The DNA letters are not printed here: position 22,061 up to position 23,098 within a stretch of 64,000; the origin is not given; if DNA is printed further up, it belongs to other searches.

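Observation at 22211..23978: Divergent pair of unknown island proteins, one with an Rx5H (HEPN-like) motif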

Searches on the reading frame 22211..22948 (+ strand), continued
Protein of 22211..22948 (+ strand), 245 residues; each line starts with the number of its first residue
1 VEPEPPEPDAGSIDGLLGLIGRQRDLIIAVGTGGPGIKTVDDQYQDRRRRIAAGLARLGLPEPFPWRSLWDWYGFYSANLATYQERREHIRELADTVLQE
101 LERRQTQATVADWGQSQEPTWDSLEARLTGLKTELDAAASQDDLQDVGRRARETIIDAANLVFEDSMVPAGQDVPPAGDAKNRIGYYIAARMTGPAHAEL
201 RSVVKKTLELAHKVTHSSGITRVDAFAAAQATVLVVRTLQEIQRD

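Call 57: search_protein_families(library=pfam, alignment_id=A6, max_evalue=0.00001)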
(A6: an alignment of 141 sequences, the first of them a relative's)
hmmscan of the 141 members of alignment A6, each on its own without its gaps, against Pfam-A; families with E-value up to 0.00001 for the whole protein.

A. member 1, L002:7296-8138:+ (280 aa): 0 families

B. families by the number of members that match (of 141 scanned): 110 families (the first 25 are shown)
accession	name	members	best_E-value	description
PF00899.27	ThiF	3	7.6e-34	ThiF family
PF00589.27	Phage_integrase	3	1.9e-18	Phage integrase family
PF13565.12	HTH_32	3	9.6e-18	Homeodomain-like domain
PF01381.28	HTH_3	3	3.1e-14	Helix-turn-helix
PF13384.12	HTH_23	3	3.8e-14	Homeodomain-like domain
PF13551.12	HTH_29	3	2.7e-13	Winged helix-turn helix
PF13518.12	HTH_28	3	3.2e-13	Helix-turn-helix domain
PF13560.12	HTH_31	3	1.1e-11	Helix-turn-helix domain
PF00749.27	tRNA-synt_1c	2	2.3e-77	tRNA synthetases class I (E and Q), catalytic domain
PF01548.23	DEDD_Tnp_IS110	2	4.7e-29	Transposase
PF19269.4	Anticodon_2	2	1e-25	Anticodon binding domain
PF02371.22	Transposase_20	2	1.8e-25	Transposase IS116/IS110/IS902 family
PF00270.35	DEAD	2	1.8e-25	DEAD/DEAH box helicase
PF13424.12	TPR_12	2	7.2e-20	Tetratricopeptide repeat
PF06114.19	Peptidase_M78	2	5.4e-19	IrrE N-terminal-like domain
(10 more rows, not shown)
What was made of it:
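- Neighbours of A include integrases, transposases, ThiF/JAB and a TrwC relaxase (call 57).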

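Call 75: search_protein_representatives(alignment_id=A3)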
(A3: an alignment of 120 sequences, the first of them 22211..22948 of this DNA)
Query: 120 sequences, 255 profile positions. Proteins with E-value up to 0.001 (for the whole library): 1603; up to 1e-10: 881; up to 1e-30: 265. The best 150 are listed.
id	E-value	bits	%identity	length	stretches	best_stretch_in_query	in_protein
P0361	1.5e-98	345.8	-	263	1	15-251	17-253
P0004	3.3e-98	344.7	-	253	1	11-253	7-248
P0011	3.0e-96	338.3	-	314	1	7-252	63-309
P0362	2.4e-92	325.5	-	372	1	11-251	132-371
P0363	6.9e-91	320.7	-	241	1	19-251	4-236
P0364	1.4e-89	316.4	-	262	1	8-252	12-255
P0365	4.5e-87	308.2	-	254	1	15-251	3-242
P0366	5.9e-85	301.3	-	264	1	13-251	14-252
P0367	1.1e-83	297.1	-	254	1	11-248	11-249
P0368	4.8e-81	288.5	-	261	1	4-206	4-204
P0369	3.9e-80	285.5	-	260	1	12-248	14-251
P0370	7.5e-80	284.6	-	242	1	20-251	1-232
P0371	1.7e-79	283.4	-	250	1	11-252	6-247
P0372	7.7e-77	274.7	-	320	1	19-250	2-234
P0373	2.6e-76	273.0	-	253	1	13-252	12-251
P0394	1.1e-63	231.6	-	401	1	15-253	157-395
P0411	8.3e-57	209.1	-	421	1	11-252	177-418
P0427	2.1e-50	188.1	-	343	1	9-247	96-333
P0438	5.7e-48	180.1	-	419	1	21-247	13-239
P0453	1.2e-45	172.4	-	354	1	18-250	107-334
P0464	4.4e-44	167.4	-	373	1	14-251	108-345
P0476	8.5e-43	163.2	-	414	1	21-239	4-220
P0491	3.0e-41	158.1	-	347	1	21-246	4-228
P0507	1.6e-39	152.4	-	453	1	19-246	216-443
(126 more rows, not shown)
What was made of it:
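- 22211..22948 (+): Gene A, 245 aa, a two-domain all-helical protein of an uncharacterised family. A profile search finds 1603 clusters (50% identity) at E<=1e-3 (call 75).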

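Call 76: search_protein_families(library=pfam, proteins=[P0427, P0453, P0464, P0438, P0476, P0491, P0411, P0394, P0507, P0362], max_evalue=0.01)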
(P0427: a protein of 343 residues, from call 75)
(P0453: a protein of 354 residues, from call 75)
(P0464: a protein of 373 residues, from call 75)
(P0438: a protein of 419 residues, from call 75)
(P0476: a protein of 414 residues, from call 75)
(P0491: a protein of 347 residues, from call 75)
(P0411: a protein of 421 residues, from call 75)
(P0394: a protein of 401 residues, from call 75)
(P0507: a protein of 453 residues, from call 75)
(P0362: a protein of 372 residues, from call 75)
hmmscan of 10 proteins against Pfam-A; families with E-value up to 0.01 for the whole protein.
P0427 (343 aa): 0 families

P0453 (354 aa): 0 families

P0464 (373 aa): 1 family
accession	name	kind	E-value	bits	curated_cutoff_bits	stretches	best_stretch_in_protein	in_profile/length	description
PF20271.3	CATASP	-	0.0026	18.1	29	0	214-247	12-45/86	CATRA-Associated Small Protein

P0438 (419 aa): 0 families

P0476 (414 aa): 0 families

P0491 (347 aa): 0 families

P0411 (421 aa): 1 family
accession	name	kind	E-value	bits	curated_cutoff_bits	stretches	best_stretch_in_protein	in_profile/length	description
PF00589.27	Phage_integrase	-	2e-15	57.4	27.1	1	35-158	3-131/172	Phage integrase family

P0394 (401 aa): 2 families
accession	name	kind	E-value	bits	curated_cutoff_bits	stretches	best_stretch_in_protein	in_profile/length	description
PF00589.27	Phage_integrase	-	1.6e-14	54.5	27.1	1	13-135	6-133/172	Phage integrase family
PF16795.10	Phage_integr_3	-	0.00075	19.9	27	1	13-58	7-52/161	Archaeal phage integrase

P0507 (453 aa): 0 families

P0362 (372 aa): 0 families
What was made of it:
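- Tried and rejected: Pfam on the N- and C-terminal extensions of distant A relatives found nothing, apart from two fusions to integrase domains (call 76).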

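Call 84: search_protein_families(library=pfam, proteins=[L016:8279-9163:+, L016:10688-10933:+, L016:11097-11528:-, L007:10987-11739:-, L007:11944-13332:-, L009:10915-12084:+, L009:12650-13240:+, L009:13237-14196:+, L009:14242-15708:-, L009:15993-16637:+], max_evalue=0.01)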
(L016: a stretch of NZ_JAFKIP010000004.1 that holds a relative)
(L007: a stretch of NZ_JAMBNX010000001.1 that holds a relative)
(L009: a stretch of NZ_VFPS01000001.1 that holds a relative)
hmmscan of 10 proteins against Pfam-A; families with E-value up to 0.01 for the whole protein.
L016:8279-9163:+ (294 aa): 0 families

L016:10688-10933:+ (81 aa): 0 families

L016:11097-11528:- (143 aa): 0 families

L007:10987-11739:- (250 aa): 1 family
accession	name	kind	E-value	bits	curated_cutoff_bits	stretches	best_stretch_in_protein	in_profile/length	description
PF00589.27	Phage_integrase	-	8.6e-13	48.9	27.1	1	47-215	25-162/172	Phage integrase family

L007:11944-13332:- (462 aa): 1 family
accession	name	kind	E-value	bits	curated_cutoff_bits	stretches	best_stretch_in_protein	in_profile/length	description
PF00296.26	Bac_luciferase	-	1.5e-50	172.8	27.9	1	176-446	16-276/314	Luciferase-like monooxygenase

L009:10915-12084:+ (389 aa): 8 families
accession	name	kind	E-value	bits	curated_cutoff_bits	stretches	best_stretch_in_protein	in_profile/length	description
PF13683.12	rve_3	-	4.5e-18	65.2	26.5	1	311-377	1-67/67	Integrase core domain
PF00665.32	rve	-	5.9e-11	43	32.6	1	203-321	2-100/102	Integrase core domain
PF13518.12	HTH_28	-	1.6e-10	41.3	25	1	78-124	2-48/52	Helix-turn-helix domain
PF13011.12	LZ_Tnp_IS481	-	5.3e-09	36.7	22.2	1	67-143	3-77/85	leucine-zipper of insertion element IS481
PF13565.12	HTH_32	-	2.3e-07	31.7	33.7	1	104-171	1-73/73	Homeodomain-like domain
PF13384.12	HTH_23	-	7.1e-07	29.3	24.6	1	78-120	7-49/50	Homeodomain-like domain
PF13551.12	HTH_29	-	3e-06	27.7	28.1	1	82-124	5-48/64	Winged helix-turn helix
PF13542.12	HTH_Tnp_ISL3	-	0.0022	17.9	27.4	0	82-110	21-48/51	Helix-turn-helix domain of transposase family ISL3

L009:12650-13240:+ (196 aa): 1 family
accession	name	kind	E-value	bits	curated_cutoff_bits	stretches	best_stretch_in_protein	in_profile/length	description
PF13338.12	AbiEi_4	-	0.00029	21.3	25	1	2-46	4-48/49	Transcriptional regulator, AbiEi antitoxin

L009:13237-14196:+ (319 aa): 1 family
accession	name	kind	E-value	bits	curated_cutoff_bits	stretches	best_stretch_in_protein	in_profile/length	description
PF08843.17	AbiEii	-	7.8e-33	114.8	22.5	1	41-242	3-207/238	Nucleotidyl transferase AbiEii toxin, Type IV TA system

L009:14242-15708:- (488 aa): 1 family
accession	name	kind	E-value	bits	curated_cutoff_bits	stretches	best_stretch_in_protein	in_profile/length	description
PF07929.16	PRiA4_ORF3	-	2.3e-55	187.4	26.6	1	64-242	3-173/173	Plasmid pRiA4b ORF-3-like protein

L009:15993-16637:+ (214 aa): 1 family
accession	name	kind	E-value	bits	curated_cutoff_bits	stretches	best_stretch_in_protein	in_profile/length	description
PF02661.23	Fic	-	2.1e-10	41.7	24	1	68-159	2-91/93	Fic/DOC family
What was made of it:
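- The L009 island also carries AbiEi/AbiEii, Fic and an IS481 element (call 84).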
